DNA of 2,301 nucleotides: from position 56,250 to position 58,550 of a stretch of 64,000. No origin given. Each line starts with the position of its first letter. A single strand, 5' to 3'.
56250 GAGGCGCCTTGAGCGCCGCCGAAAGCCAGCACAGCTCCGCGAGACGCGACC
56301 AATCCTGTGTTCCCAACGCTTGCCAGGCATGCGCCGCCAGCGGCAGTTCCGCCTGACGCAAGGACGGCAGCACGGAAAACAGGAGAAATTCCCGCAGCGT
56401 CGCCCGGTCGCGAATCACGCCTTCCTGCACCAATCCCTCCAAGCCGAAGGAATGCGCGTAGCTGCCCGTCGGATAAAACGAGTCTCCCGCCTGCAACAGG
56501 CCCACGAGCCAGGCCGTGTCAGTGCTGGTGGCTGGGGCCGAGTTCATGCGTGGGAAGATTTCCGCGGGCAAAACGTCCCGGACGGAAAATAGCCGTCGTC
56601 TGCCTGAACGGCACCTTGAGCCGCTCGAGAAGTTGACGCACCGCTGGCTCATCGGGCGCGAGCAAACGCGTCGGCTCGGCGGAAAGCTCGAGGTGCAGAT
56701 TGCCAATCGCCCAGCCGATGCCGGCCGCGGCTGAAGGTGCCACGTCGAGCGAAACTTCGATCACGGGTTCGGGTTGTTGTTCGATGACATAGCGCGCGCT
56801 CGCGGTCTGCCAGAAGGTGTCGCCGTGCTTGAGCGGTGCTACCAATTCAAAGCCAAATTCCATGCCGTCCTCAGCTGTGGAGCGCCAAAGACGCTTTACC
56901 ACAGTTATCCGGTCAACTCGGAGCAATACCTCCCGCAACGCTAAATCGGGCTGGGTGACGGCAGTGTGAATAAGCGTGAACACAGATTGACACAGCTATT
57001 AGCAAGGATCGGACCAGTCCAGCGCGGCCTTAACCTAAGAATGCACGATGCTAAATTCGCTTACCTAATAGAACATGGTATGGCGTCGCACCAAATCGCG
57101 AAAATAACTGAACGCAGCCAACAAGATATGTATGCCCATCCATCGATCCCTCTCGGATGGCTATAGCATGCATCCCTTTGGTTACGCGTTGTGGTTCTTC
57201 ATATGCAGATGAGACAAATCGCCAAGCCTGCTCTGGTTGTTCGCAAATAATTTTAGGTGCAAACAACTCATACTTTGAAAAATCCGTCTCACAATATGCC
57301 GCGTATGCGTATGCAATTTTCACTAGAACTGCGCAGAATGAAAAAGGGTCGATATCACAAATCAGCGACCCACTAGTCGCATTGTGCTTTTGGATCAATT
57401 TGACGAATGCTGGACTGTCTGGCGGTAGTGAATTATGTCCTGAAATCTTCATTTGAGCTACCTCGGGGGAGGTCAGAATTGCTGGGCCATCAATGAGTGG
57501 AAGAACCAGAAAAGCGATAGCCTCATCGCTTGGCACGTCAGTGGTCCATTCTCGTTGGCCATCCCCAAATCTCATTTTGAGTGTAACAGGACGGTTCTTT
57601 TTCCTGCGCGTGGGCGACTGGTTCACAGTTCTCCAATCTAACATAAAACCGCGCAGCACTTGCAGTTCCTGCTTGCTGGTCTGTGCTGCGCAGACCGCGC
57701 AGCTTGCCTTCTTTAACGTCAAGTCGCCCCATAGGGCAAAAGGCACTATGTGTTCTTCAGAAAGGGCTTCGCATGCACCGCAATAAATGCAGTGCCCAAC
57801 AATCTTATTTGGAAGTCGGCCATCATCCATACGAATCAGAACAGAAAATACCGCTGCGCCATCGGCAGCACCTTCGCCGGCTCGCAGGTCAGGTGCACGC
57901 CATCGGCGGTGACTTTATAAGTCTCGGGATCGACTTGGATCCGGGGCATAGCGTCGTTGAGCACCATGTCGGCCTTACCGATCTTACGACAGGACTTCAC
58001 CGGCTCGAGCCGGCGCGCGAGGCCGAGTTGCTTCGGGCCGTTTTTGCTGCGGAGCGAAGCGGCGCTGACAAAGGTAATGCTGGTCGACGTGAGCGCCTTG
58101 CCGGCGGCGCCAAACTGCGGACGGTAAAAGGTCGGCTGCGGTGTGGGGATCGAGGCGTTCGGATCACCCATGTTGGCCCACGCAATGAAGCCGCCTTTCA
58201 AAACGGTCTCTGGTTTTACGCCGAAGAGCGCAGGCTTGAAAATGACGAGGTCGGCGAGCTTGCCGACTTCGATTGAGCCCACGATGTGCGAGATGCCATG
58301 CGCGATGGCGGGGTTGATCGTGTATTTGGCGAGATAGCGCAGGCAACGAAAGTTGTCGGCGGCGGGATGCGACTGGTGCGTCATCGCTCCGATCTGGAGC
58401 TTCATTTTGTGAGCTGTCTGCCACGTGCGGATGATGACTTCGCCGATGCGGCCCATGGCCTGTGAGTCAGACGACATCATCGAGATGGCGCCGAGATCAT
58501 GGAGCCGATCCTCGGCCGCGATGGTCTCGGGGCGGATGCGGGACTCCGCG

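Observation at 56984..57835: Low-GC single-gene island (HNH/zinc-finger nuclease-like ORF) inserted between ureC and ureE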

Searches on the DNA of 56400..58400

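Call 64: search_rna_families(source=window, start=56400, end=58400, threshold=evalue, max_evalue=1)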
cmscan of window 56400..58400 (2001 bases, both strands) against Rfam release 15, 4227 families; matches with E-value up to 1: 0.
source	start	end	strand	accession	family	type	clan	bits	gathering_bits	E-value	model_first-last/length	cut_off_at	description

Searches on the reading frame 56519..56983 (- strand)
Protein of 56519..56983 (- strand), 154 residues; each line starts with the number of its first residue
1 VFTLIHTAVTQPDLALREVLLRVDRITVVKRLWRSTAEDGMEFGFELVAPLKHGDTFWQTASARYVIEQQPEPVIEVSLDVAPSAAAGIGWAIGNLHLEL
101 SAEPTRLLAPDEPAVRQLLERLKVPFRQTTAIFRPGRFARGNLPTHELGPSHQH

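Call 25: search_protein_families(library=pfam, proteins=[window:56519-56983:-], max_evalue=0.01)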
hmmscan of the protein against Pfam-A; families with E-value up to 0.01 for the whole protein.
window:56519-56983:- (154 aa): 1 family
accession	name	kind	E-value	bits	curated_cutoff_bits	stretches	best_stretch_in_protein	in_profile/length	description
PF05194.17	UreE_C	-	3.9e-12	46.7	23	1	72-154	1-87/87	UreE urease accessory protein, C-terminal domain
